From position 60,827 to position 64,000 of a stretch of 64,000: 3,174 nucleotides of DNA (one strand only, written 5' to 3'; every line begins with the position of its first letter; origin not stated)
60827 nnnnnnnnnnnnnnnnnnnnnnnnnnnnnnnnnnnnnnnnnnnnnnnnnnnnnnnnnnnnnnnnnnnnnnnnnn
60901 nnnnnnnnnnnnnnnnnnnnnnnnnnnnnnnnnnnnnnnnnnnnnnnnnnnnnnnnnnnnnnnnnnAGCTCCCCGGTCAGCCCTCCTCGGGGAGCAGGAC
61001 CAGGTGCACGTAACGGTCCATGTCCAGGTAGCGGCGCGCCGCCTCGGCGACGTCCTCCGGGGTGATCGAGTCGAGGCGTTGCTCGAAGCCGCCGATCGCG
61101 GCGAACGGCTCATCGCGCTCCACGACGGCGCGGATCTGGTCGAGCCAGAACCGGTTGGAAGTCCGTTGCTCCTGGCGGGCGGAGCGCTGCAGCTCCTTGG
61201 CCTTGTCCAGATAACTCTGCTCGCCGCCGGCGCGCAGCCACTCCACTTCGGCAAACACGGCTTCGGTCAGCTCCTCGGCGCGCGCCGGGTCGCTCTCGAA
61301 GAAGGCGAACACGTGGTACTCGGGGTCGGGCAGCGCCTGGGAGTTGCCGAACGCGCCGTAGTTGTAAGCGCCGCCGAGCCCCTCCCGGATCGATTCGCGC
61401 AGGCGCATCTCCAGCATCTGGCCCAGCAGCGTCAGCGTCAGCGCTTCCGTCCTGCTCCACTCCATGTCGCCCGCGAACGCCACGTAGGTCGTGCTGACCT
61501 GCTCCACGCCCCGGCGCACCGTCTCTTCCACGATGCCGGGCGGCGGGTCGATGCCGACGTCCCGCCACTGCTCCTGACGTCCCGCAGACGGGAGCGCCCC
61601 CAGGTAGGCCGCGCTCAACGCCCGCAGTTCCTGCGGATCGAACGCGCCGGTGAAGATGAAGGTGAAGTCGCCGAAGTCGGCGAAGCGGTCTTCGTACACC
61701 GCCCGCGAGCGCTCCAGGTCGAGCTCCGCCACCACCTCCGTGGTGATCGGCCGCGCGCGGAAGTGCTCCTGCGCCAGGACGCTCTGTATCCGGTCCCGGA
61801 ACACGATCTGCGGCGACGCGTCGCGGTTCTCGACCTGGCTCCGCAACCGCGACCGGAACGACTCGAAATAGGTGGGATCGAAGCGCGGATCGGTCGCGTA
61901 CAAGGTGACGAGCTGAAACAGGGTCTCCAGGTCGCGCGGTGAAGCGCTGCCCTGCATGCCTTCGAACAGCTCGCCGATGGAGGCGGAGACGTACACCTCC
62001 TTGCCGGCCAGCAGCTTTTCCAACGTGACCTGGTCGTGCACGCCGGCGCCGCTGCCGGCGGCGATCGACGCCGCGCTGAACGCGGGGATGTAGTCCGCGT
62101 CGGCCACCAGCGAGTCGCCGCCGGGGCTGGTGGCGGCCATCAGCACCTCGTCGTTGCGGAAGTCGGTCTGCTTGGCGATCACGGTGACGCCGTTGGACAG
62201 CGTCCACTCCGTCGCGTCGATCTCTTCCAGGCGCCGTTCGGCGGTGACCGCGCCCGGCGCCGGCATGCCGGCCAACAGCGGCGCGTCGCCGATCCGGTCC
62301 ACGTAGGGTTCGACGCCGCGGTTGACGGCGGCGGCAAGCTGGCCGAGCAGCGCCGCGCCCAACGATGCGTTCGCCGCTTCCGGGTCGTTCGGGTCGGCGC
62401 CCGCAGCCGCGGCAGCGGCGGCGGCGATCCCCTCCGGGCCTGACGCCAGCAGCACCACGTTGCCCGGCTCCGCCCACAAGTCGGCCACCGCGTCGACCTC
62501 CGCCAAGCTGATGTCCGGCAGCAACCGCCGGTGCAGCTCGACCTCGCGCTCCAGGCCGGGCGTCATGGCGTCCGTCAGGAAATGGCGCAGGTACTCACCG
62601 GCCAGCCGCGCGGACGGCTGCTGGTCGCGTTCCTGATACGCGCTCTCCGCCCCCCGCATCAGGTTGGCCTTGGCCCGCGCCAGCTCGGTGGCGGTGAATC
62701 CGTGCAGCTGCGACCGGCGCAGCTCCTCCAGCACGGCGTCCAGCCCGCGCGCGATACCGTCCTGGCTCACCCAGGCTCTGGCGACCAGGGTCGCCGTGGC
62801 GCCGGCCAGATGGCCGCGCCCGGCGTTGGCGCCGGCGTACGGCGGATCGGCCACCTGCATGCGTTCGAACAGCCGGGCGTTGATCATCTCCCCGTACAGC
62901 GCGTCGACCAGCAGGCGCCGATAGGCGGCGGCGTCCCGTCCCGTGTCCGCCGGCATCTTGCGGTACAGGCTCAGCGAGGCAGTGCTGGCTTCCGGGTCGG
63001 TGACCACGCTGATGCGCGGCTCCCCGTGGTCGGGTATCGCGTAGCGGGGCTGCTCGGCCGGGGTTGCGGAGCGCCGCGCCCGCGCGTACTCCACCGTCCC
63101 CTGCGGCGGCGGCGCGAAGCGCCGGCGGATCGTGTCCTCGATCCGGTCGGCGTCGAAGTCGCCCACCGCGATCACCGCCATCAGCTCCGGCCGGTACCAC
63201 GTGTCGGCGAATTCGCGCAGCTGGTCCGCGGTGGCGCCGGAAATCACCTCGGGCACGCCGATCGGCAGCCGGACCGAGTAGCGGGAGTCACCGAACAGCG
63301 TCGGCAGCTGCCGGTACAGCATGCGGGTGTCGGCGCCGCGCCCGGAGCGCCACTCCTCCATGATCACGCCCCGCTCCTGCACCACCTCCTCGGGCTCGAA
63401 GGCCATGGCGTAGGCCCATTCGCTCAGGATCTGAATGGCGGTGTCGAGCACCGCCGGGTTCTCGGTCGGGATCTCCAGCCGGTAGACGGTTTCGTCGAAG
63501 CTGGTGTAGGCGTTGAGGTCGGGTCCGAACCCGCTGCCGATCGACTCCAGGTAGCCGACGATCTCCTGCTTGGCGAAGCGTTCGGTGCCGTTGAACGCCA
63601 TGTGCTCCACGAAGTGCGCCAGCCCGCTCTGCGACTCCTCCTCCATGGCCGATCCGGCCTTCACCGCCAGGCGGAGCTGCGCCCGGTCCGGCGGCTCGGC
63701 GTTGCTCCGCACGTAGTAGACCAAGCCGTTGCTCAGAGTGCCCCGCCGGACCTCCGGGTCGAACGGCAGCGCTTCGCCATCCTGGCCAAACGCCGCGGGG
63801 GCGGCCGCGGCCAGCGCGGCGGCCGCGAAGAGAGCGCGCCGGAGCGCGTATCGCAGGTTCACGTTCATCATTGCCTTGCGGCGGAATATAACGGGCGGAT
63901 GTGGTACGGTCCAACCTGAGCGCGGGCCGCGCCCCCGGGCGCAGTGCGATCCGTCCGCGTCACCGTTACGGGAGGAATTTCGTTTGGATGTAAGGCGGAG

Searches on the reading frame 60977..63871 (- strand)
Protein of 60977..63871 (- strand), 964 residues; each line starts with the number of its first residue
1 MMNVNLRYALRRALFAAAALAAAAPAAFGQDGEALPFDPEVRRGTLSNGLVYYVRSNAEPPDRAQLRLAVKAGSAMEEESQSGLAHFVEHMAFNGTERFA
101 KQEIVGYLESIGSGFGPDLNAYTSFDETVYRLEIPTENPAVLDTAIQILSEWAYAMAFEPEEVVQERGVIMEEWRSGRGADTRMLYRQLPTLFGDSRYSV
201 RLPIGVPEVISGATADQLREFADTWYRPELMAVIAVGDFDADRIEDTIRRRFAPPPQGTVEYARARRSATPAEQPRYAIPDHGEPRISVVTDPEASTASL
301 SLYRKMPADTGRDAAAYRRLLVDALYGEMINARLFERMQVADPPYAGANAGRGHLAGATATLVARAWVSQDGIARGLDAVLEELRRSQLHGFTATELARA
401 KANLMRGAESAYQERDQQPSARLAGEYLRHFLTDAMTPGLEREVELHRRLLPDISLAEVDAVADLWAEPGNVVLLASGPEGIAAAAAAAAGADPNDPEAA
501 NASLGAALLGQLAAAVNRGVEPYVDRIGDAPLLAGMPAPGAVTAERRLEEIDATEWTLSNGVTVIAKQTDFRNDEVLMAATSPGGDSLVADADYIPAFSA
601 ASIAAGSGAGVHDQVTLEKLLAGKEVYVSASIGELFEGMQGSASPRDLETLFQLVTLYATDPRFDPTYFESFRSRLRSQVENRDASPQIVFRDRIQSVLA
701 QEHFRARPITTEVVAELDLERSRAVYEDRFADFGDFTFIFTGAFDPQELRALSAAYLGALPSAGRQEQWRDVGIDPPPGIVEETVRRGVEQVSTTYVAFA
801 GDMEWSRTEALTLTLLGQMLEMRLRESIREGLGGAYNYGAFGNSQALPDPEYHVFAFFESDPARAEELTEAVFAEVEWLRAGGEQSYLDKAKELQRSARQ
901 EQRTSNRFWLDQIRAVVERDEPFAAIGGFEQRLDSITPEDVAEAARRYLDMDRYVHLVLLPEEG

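Call 18: search_protein_families(library=pfam, proteins=[window:60977-63871:-], max_evalue=0.01)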
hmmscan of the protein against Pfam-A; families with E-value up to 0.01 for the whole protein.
window:60977-63871:- (964 aa): 2 families
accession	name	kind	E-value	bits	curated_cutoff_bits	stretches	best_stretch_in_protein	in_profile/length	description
PF05193.26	Peptidase_M16_C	-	5.9e-34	117.9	23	2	214-404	3-181/181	Peptidase M16 inactive domain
PF00675.25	Peptidase_M16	-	2.7e-29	102.4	22.3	1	56-174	5-116/149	Insulinase (Peptidase family M16)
